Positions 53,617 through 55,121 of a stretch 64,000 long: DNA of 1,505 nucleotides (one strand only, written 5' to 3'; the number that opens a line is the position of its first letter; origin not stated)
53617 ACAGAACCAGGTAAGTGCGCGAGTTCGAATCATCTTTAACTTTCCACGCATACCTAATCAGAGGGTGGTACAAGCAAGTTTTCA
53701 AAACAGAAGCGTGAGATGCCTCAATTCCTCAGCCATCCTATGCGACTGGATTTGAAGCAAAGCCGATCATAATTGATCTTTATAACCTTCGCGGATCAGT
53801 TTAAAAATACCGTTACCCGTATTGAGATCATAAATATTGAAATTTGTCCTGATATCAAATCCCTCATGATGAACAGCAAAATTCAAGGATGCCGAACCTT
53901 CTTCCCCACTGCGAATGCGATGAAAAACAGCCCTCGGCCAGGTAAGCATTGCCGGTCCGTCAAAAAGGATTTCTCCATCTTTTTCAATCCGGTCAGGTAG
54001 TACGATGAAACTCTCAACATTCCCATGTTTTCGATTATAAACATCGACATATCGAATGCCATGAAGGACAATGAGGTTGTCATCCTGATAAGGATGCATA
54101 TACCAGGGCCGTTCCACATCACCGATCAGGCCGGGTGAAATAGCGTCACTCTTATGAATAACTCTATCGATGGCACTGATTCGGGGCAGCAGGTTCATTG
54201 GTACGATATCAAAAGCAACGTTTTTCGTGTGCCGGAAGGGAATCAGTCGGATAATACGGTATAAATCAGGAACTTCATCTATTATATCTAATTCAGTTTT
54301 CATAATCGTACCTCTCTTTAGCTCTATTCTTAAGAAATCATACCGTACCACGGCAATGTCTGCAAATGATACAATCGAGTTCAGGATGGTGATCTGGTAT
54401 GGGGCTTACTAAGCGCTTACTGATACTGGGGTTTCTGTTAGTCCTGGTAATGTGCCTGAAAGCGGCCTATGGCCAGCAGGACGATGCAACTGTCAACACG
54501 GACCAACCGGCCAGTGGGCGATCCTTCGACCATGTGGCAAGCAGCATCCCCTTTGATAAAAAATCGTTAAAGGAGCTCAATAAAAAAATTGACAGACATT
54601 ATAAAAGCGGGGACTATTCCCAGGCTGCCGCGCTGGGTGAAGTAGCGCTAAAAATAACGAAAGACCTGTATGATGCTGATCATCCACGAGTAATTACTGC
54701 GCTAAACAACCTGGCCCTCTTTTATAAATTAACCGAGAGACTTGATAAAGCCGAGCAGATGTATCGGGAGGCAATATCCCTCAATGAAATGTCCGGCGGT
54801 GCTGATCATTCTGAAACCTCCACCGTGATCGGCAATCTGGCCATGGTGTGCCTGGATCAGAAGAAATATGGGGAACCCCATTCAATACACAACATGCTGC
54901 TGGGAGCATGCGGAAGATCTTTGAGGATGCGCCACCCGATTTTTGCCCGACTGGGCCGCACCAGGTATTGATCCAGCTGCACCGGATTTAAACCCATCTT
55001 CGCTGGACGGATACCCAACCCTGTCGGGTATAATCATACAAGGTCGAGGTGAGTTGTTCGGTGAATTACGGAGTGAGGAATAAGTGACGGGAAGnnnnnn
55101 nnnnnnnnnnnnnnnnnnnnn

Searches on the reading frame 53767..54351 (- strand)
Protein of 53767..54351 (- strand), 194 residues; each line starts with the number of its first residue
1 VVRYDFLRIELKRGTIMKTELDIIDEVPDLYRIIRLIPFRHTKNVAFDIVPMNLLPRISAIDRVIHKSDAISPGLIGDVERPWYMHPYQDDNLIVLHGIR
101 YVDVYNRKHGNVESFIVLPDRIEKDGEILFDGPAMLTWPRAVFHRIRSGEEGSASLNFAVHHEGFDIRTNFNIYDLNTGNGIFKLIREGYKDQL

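Call 9: search_protein_families(library=pfam, proteins=[window:53767-54351:-], max_evalue=0.01)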
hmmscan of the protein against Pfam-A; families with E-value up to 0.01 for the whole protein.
window:53767-54351:- (194 aa): 0 families

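Call 26: search_protein_families(library=ncbifam, proteins=[window:53767-54351:-], max_evalue=0.001)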
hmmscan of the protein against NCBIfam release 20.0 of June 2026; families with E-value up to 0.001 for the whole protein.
window:53767-54351:- (194 aa): 0 families

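Call 34: find_encoding_contigs(protein=window:53767-54303:-, flank=10000, max_places=10)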
Protein window:53767-54303:- (178 aa): 24 contigs read that carry it; 6 places shown.
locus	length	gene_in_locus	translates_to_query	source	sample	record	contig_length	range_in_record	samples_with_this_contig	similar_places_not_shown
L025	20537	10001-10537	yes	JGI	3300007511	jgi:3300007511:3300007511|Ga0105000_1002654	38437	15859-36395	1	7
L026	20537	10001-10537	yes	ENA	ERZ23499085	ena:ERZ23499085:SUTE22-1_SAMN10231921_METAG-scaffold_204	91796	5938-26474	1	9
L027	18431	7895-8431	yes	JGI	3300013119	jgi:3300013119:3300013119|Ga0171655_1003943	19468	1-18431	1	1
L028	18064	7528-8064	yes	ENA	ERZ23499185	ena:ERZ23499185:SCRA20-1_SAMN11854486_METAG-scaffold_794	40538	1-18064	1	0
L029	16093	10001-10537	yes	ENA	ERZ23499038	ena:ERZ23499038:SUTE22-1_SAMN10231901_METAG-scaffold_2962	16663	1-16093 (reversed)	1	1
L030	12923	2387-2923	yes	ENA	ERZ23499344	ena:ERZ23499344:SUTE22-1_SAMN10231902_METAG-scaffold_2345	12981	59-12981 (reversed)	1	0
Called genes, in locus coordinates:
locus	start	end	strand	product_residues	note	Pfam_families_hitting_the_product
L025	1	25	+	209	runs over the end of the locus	PF01909:NTP_transf_2, PF18765:Polbeta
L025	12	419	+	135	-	PF05168:HEPN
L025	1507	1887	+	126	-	-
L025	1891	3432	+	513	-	PF25973:BSH_CzcB, PF25893:HH_CzcB, PF25954:Beta-barrel_RND_2, PF25975:CzcB_C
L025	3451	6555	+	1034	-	PF00873:ACR_tran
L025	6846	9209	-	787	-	PF01048:PNP_UDP_1 (faint)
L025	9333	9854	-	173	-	PF24885:TPR_NPHP3 (weak), PF07719:TPR_2 (faint), PF13424:TPR_12, PF13181:TPR_8 (faint), PF24885:TPR_NPHP3, PF00515:TPR_1 (weak), PF13374:TPR_10 (weak), PF13424:TPR_12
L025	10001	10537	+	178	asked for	-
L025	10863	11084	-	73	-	-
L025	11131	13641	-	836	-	PF13353:Fer4_12 (faint), PF04055:Radical_SAM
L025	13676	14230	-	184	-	PF00583:Acetyltransf_1, PF13673:Acetyltransf_10 (weak), PF13508:Acetyltransf_7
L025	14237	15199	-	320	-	PF00583:Acetyltransf_1 (weak)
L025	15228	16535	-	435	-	PF04055:Radical_SAM, PF12544:LAM_C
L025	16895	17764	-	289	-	PF04055:Radical_SAM (weak), PF13186:SPASM (weak)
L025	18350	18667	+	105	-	PF00482:T2SSF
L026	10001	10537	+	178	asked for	-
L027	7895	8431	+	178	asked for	-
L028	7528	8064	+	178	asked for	-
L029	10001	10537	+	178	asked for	-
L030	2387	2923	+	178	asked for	-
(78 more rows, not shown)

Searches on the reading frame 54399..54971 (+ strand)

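Call 9: search_protein_families(library=pfam, proteins=[window:54399-54971:+], max_evalue=0.01)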
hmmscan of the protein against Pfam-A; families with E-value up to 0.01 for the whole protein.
window:54399-54971:+ (190 aa): 7 families
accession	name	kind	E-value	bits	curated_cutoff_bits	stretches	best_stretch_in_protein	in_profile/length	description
PF13424.12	TPR_12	-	8e-22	77.7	30.1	2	98-159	2-63/77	Tetratricopeptide repeat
PF13374.12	TPR_10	-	2.8e-13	49.8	27.5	2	98-137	1-40/42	Tetratricopeptide repeat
PF24885.1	TPR_NPHP3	-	3e-10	40.3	100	1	71-164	113-206/239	Nephrocystin-3 TPR domain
PF07719.23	TPR_2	-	6.9e-08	32.5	27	1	101-129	3-31/34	Tetratricopeptide repeat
PF00515.34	TPR_1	-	3.2e-07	30.3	27.8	1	101-130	3-32/34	Tetratricopeptide repeat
PF13181.12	TPR_8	-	1.4e-05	25.3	25.7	1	100-130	2-32/34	Tetratricopeptide repeat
PF13176.12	TPR_7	-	0.00015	22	27.9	0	101-128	1-28/36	Tetratricopeptide repeat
